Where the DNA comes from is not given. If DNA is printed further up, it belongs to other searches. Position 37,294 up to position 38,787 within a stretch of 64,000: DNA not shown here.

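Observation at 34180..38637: Translationally coupled cluster of three distinct ATP-dependent amide ligases plus an M29 aminopeptidase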

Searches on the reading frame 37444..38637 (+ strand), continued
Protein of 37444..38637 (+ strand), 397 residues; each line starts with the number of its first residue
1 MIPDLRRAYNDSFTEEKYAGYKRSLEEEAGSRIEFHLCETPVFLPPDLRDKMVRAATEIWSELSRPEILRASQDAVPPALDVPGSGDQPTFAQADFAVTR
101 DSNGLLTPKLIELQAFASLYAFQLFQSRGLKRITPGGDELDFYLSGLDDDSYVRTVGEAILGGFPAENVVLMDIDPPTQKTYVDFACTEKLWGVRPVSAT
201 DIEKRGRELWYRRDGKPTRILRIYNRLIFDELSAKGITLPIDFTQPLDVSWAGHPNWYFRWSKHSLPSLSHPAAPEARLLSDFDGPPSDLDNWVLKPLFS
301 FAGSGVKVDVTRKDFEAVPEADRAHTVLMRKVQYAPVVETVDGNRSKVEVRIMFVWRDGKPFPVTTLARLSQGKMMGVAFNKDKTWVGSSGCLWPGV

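Call 89: find_encoding_contigs(protein=P0395, flank=8000, max_places=2)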
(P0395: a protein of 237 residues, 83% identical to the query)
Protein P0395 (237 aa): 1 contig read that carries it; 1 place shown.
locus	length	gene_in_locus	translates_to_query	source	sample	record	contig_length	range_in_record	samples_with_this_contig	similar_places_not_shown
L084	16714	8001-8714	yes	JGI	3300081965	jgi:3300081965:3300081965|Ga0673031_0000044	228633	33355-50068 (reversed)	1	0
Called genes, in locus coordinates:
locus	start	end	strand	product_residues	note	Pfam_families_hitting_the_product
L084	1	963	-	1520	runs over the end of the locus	PF00310:GATase_2, PF04898:Glu_syn_central, PF01645:Glu_synthase, PF01493:GXGXG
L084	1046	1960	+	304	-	PF00126:HTH_1, PF03466:LysR_substrate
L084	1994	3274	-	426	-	PF03916:NrfD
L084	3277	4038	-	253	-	PF12797:Fer4_2 (weak), PF12838:Fer4_7, PF13183:Fer4_8 (weak), PF13187:Fer4_9 (weak), PF13237:Fer4_10 (weak), PF13247:Fer4_11, PF00037:Fer4, PF12838:Fer4_7, +10 more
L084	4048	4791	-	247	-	PF02085:Cytochrom_CIII (faint), PF09699:Paired_CXXCH_1 (faint), PF14522:Cytochrome_C7 (faint), PF14537:Cytochrom_c3_2 (faint), PF22113:Mtrc-MtrF_II-IV_dom (faint)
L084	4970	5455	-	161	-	PF05163:DinB, PF12867:DinB_2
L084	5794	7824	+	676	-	PF00082:Peptidase_S8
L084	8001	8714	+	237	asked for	PF00756:Esterase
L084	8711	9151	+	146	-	PF18899:DUF5655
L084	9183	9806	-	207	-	-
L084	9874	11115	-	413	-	-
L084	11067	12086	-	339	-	PF26233:NicX (faint), PF02073:Peptidase_M29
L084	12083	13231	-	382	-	PF04107:GCS2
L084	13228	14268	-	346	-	-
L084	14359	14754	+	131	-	-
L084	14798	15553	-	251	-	PF01138:RNase_PH, PF03725:RNase_PH_C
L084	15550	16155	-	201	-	PF10646:Germane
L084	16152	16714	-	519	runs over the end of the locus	PF01520:Amidase_3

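Call 97: search_protein_families(library=pfam, proteins=[P0193, P0199, P0200, P0201, P0202, P0225, P0249, P0256, P0257, P0258], max_evalue=0.1)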
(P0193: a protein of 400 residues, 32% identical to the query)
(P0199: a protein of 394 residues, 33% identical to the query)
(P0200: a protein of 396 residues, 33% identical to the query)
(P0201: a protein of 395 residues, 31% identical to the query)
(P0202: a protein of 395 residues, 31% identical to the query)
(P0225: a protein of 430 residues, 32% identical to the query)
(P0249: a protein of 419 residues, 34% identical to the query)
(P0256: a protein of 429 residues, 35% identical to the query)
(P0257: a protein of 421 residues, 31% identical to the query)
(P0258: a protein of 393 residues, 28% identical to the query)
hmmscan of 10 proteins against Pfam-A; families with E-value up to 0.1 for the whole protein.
P0193 (400 aa): 2 families
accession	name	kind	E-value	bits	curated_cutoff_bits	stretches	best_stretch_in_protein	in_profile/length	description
PF03738.19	GSP_synth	-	0.021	14.5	29.3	1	195-330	188-325/371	Glutathionylspermidine synthase preATP-grasp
PF06757.18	Ins_allergen_rp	-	0.029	14.7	23.2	0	59-146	60-140/174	Insect allergen related repeat, nitrile-specifier detoxification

P0199 (394 aa): 0 families

P0200 (396 aa): 1 family
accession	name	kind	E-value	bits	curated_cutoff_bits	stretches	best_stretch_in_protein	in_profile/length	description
PF03738.19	GSP_synth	-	0.028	14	29.3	1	250-332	240-327/371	Glutathionylspermidine synthase preATP-grasp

P0201 (395 aa): 0 families

P0202 (395 aa): 0 families

P0225 (430 aa): 1 family
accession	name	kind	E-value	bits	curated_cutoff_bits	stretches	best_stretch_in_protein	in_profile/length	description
PF10025.14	DUF2267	-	0.097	13.3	29.8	0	54-106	69-120/122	Uncharacterized conserved protein (DUF2267)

P0249 (419 aa): 0 families

P0256 (429 aa): 0 families

P0257 (421 aa): 0 families

P0258 (393 aa): 0 families
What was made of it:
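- On Eukaryotic-type glutathione synthetase / GspS-like permuted ATP-grasp (gene D): The GSP_synth hits examined scored 14 bits against a cut-off of 29.3 (call 97).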
